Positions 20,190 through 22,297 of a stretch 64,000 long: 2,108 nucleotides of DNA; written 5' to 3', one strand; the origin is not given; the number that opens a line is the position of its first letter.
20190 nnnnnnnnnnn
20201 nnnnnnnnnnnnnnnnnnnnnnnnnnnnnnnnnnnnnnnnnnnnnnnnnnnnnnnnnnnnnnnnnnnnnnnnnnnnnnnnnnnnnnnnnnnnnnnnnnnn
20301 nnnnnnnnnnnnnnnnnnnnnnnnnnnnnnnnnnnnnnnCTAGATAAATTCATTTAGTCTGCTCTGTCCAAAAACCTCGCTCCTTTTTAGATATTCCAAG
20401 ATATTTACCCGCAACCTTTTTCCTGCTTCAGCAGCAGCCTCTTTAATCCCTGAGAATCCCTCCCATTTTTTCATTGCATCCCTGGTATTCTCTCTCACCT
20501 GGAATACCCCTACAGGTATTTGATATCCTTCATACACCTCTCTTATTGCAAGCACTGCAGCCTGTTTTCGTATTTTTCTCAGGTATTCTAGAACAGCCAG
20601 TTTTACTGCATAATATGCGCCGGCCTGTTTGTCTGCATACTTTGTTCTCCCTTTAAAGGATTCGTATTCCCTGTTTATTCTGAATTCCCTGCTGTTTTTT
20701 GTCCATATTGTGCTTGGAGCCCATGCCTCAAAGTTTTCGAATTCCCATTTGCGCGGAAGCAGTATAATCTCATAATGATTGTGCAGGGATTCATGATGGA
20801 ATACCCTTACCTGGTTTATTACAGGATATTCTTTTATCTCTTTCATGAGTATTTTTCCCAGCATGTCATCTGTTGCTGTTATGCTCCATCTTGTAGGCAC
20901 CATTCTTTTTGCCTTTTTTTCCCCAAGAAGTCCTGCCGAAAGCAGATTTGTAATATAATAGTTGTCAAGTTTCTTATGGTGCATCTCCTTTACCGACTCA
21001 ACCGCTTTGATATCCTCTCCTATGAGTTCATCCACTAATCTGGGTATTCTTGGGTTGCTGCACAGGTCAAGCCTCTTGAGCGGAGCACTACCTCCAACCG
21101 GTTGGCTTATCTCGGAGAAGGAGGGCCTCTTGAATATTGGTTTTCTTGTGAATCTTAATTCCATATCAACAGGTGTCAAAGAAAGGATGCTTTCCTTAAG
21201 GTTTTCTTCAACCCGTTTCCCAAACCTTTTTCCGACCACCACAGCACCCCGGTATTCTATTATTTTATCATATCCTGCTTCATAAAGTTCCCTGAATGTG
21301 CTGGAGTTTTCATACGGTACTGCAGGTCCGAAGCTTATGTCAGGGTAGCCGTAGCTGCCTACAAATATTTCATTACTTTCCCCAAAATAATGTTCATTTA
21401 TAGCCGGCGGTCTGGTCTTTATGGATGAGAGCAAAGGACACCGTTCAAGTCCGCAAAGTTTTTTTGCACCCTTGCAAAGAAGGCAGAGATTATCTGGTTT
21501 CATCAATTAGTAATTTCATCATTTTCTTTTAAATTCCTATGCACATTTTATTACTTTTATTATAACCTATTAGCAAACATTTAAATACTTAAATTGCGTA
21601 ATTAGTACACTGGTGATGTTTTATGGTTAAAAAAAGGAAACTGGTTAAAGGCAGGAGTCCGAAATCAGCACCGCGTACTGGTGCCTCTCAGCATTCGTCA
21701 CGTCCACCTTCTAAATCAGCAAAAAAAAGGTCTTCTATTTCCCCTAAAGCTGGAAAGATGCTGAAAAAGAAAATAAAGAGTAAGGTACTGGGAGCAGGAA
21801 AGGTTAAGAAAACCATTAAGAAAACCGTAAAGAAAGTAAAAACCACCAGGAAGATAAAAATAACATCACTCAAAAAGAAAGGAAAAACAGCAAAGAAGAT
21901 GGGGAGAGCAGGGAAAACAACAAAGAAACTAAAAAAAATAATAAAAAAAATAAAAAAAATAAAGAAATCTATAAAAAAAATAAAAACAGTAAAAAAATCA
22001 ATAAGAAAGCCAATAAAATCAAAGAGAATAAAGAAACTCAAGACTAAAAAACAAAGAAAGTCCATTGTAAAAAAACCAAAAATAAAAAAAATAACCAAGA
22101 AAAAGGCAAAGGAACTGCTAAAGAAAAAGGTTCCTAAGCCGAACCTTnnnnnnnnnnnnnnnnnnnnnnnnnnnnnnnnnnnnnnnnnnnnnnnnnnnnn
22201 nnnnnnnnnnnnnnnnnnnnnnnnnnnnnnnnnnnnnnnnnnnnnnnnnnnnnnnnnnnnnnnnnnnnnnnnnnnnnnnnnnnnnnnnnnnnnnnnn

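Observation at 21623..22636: TFE alpha fused to a ~170-aa lysine-rich, SPKK-containing histone-H1-like N-terminal domain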

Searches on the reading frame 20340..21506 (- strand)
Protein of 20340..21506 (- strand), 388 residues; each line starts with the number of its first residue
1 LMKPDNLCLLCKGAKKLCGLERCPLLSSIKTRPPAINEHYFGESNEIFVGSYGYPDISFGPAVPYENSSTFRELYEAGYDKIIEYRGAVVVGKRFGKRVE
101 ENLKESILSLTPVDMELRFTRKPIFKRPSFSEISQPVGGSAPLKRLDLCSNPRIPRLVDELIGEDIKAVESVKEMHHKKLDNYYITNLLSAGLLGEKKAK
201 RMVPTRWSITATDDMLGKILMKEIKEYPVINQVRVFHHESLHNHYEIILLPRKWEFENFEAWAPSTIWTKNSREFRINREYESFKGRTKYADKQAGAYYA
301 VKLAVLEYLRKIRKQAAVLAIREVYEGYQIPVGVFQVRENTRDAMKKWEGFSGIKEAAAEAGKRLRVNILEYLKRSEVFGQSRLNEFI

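Call 3: search_protein_families(library=pfam, proteins=[window:20340-21506:-], max_evalue=0.1)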
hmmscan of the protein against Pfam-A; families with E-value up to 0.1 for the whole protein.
window:20340-21506:- (388 aa): 3 families
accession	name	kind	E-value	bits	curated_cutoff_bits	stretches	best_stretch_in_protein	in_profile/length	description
PF04894.17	Nre_N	-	3.6e-73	247.2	25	1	17-269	1-270/270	Archaeal Nre, N-terminal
PF04895.17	Nre_C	-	3.6e-29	101.3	27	1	282-382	1-101/110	Archaeal Nre, C-terminal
PF19238.5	Radical_SAM_2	-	0.036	14.2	26.7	1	198-252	73-127/151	Radical SAM-like domain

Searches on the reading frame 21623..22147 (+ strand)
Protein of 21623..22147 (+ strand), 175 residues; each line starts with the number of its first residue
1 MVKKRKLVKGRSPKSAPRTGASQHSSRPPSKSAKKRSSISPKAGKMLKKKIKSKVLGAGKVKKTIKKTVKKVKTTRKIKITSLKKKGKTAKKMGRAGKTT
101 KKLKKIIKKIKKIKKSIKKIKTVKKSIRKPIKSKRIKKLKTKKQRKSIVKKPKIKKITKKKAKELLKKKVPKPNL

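Call 56: search_protein_families(library=pfam, proteins=[window:21623-22147:+], max_evalue=10)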
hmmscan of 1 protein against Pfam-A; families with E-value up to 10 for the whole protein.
window:21623-22147:+ (175 aa): 5 families
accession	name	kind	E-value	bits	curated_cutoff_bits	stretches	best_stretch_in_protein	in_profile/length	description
PF00015.26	MCPsignal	-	0.043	14.1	34.6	1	58-128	88-155/172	Methyl-accepting chemotaxis protein (MCP) signalling domain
PF24949.1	DUF7760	-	0.073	12.6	27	1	54-140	125-211/253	Domain of unknown function (DUF7760)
PF08651.15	DASH_Duo1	-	1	9.6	25.4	1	100-132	6-38/74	DASH complex subunit Duo1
PF03462.23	PCRF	-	3.1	8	24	1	88-166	19-92/194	PCRF domain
PF05549.16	Allexi_40kDa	-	6.5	6.7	26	1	43-144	61-162/271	Allexivirus 40kDa protein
